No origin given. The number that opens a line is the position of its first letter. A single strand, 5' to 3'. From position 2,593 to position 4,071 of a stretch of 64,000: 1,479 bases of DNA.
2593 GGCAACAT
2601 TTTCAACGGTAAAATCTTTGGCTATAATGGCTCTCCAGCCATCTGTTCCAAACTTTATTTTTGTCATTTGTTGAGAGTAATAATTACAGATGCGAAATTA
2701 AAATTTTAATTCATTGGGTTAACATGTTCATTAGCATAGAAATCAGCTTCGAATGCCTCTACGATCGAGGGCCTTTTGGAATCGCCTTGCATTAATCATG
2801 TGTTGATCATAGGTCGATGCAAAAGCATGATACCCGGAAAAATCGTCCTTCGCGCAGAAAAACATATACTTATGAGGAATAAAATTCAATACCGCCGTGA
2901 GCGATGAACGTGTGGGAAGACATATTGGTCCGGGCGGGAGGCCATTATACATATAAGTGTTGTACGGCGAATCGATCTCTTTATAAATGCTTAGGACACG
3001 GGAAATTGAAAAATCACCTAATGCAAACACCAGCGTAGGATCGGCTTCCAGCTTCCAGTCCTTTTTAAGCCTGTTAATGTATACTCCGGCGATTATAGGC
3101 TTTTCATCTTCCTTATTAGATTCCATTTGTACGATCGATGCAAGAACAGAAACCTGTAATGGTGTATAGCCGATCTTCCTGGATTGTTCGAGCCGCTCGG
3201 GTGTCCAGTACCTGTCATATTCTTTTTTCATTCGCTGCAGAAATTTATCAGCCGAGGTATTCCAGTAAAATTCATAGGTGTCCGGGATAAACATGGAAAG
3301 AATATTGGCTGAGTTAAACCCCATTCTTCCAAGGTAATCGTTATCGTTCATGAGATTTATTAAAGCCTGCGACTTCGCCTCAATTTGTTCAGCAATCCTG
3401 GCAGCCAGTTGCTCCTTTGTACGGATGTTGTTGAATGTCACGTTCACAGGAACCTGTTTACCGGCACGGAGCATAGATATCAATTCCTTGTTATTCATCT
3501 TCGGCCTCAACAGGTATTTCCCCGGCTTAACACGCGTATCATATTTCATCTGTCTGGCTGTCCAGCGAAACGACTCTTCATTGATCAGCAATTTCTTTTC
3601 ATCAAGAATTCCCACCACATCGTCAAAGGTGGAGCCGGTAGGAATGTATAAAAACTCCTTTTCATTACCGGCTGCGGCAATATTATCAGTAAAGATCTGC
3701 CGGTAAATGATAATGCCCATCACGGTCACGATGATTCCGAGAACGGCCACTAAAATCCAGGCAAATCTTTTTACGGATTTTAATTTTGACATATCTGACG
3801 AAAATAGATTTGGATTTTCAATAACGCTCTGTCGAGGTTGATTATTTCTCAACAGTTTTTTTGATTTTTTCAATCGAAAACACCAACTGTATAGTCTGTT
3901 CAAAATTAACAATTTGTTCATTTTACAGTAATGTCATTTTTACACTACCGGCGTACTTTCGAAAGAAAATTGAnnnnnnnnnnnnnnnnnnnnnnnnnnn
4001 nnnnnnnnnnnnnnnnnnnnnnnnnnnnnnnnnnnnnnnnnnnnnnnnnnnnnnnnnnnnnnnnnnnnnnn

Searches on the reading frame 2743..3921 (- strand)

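Call 3: search_protein_families(library=pfam, proteins=[window:2743-3921:-], max_evalue=0.1)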
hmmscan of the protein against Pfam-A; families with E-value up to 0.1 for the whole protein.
window:2743-3921:- (392 aa): 1 family
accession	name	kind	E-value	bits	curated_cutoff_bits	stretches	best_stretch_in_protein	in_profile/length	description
PF02618.21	YceG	-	3.2e-80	270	32.4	1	91-379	1-274/275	YceG-like family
